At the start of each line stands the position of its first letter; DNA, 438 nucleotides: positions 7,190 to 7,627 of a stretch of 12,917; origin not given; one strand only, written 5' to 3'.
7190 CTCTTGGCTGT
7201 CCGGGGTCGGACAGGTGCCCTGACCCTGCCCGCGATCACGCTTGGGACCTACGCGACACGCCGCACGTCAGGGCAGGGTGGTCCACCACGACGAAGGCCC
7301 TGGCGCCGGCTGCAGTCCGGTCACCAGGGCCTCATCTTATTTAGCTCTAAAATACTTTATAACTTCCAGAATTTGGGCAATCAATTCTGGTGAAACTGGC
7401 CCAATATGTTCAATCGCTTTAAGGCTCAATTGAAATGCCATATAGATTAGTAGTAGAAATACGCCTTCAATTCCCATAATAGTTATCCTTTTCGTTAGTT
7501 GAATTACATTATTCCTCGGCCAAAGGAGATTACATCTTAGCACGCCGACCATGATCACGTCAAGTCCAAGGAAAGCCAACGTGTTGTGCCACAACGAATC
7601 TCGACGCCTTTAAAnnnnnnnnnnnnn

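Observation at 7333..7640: Sharp ~300-bp low-GC island fused to the last codons of the serine recombinase gene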

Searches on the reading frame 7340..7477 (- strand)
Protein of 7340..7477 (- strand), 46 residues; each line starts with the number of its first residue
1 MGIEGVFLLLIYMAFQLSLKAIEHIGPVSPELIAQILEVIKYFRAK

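Call 42: search_protein_representatives(alignment_id=A1)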
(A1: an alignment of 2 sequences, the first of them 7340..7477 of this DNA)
Query: 2 sequences, 55 profile positions. Proteins with E-value up to 0.001 (for the whole library): 6; up to 1e-10: 3; up to 1e-30: 0. The best 6 are listed.
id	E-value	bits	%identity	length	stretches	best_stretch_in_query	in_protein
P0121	1.9e-25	104.6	-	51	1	1-55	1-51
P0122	3.6e-20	87.8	-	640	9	29-50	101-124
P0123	2.3e-11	59.5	-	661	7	32-50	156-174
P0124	9.2e-06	41.6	-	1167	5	31-47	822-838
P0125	1.5e-05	40.9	-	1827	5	27-50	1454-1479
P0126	9.9e-04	35.1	-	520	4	32-50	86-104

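Call 49: search_protein_families(library=ncbifam, proteins=[window:7340-7477:-], max_evalue=1)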
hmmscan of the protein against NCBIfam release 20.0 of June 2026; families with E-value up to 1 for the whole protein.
window:7340-7477:- (46 aa): 0 families

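Call 50: search_protein_families(library=phrogs, proteins=[window:7340-7477:-], max_evalue=1)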
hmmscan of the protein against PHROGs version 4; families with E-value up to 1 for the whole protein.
window:7340-7477:- (46 aa): 0 families

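Call 51: search_protein_families(library=pfam, proteins=[window:7340-7477:-, P0122, P0123], max_evalue=10)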
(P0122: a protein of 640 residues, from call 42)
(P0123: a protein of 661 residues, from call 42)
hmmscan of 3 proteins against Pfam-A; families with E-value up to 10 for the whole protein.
window:7340-7477:- (46 aa): 0 families

P0122 (640 aa): 14 families
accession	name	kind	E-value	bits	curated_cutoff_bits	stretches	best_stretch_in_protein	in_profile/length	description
PF13646.12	HEAT_2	-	4.9e-23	81.7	27.7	7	347-432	3-81/88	HEAT repeats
PF02985.28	HEAT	-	4.8e-13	48.5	23.5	3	379-407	1-29/31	HEAT repeat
PF03130.22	HEAT_PBS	-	3.5e-07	30.5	20.9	3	359-389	1-27/27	PBS lyase HEAT-like repeat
PF13513.12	HEAT_EZ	-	1.2e-06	29.4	27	2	325-370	4-55/55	HEAT-like repeat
PF24714.1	TOR1L1_N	-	0.0017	18.2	43.3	1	307-336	210-239/281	TORTIFOLIA1 N-terminal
PF00292.24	PAX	-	0.0025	18.2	22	0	134-160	66-92/125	'Paired box' domain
PF17650.6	RACo_linker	-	0.01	16.1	26.2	0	331-364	37-70/86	RACo linker region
PF01602.26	Adaptin_N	-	0.011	14.8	37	1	317-429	88-207/524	Adaptin N terminal region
PF24987.1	HEAT_EF3_N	-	0.038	14.4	32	1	378-408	65-95/169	EF3 N-terminal HEAT repeat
PF11865.14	mTOR_dom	-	0.2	12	27.6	0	336-371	3-39/160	Serine/threonine-protein kinase mTOR domain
PF20168.4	PDS5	-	0.26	9.4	27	1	339-405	317-387/1053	Sister chromatid cohesion protein PDS5 protein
PF21041.3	XMAP215_CLASP_TOG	-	0.33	11.1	27.1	0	261-332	2-70/230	XMAP215/Dis1/CLASP, TOG domain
PF25757.1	TPR_DNAAF5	-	0.34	10.5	27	1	346-404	171-232/288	Dynein axonemal assembly factor 5-like, TPR repeats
PF24211.1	DUF7432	-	2.9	8.7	27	0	47-95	4-49/120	Family of unknown function (DUF7432)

P0123 (661 aa): 42 families (the best 25 are shown)
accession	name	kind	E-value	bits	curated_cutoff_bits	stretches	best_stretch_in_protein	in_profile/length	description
PF13646.12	HEAT_2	-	4.6e-67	222.8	27.7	7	108-190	12-87/88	HEAT repeats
PF03130.22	HEAT_PBS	-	1.7e-43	142.5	20.9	8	77-105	1-27/27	PBS lyase HEAT-like repeat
PF13513.12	HEAT_EZ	-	5.5e-33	113.3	27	7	182-228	3-55/55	HEAT-like repeat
PF01347.28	Vitellogenin_N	-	4.1e-25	88.8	24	4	52-155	451-556/590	Lipoprotein amino terminal region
PF02985.28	HEAT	-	1.9e-24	83.8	23.5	5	131-160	2-29/31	HEAT repeat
PF00514.29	Arm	-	1.3e-19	69.9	20.6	4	58-88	11-39/41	Armadillo/beta-catenin-like repeat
PF03810.25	IBN_N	-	2.5e-17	63.1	21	4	294-331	4-40/73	Importin-beta N-terminal domain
PF01602.26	Adaptin_N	-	1.2e-11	44.4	37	3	107-299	313-521/524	Adaptin N terminal region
PF14841.11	FliG_M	-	2.9e-07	31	25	0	76-107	38-69/76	FliG middle domain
PF25786.1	HEAT_GCN1_C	-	5.5e-07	30.2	27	4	216-278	42-109/151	GCN1-like, C-terminal HEAT repeats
PF25767.1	ARM_TBCD_2nd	-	5.8e-07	29.6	29.7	4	126-179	74-130/245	Tubulin-specific chaperone D-like, ARM repeats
PF06786.17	UPF0253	-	1.8e-06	28.6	27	1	200-224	30-54/65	Uncharacterised protein family (UPF0253)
PF05004.19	IFRD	-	2.9e-06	26.9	25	1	128-160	115-149/306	Interferon-related developmental regulator (IFRD)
PF07728.20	AAA_5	-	3.3e-05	24.3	22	1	539-558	2-21/139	AAA domain (dynein-related subfamily)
PF12530.14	DUF3730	-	6.5e-05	23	30.3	1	85-151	27-100/227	Focadhesin/RST1, DUF3730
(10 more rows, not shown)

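Call 56: search_dna_similar(query=window:7340-7477:-, collection=plasmids, mode=protein, max_evalue=10)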
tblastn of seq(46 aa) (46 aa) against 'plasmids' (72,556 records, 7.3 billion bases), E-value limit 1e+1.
Records with a match: 2; places in all: 2; records where one place covers at least 80% of the query: 0.
Best place of each record, by identity: <60% 2.
By first word of the organism name: Pantoea 2.
By predicted mobility (MOB-suite, as given by PLSDB): non-mobilizable 2.
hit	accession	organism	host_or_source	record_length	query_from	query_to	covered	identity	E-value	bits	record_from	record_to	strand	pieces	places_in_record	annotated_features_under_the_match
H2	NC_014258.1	Pantoea vagans C9-1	-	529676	14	42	63%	48.3%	6e+0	30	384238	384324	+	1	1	NAD(P)/FAD-dependent oxidoreductase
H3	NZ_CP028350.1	Pantoea vagans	Homo sapiens,blood sample,blood,blood ...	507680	14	42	63%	48.3%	8e+0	30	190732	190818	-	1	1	NAD(P)/FAD-dependent oxidoreductase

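Call 65: predict_structure(alignment_id=A1)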
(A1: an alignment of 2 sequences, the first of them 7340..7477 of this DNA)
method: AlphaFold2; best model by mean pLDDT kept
length: 46 residues; sequences in the alignment: 2
mean_pLDDT: 80.5   pTM: 0.42
mean pLDDT of the five models: 80.5, 78.7, 76.5, 75.9, 74.3
residues with pLDDT >= 90: 0; 70-90: 39; 50-70: 7; < 50: 0
segments of 3 or more residues with pLDDT < 50: none
pLDDT, mean of each block of 10 residues (from residue 1): 84 84 71 83 80
secondary structure, 60 per line:
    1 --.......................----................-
elements in order: H3-25 H30-45
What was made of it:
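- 7337..7477 (-): 46-codon small ORF, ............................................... It is 34% GC with GC3 0.26 and is predicted to form a two-helix hairpin. The open frame continues upstream to 7609 (71 codons from an ATG, 85 from a TTG). AlphaFold mean pLDDT 80.5, helices at residues 3-25 and 30-45 (call 65).
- The peptide is predicted as a helical hairpin, pLDDT 80.5 (call 65).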

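Call 68: find_related_loci(query=A1, collection=viral_contigs, flank=3000)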
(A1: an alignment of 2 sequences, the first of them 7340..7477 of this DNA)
Query A1 (46 aa) in viral_contigs; peptide patterns used: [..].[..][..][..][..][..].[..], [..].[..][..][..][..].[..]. (x = any residue, [..] = any of these).
74 stretches matched a pattern, but none encodes a relative of the query by tblastn (E <= 1e-3).
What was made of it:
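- Tried and rejected: A viral-contig scan found none (call 68).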

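Call 69: fold_search(model_id=the predicted structure, library=pdb)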
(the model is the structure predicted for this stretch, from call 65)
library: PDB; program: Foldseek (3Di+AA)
matches with E <= 10: 0; with E <= 0.001: 0
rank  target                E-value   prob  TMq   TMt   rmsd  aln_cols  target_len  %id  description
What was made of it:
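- Tried and rejected: Foldseek of the helical-hairpin model against the PDB gave no match (call 69).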
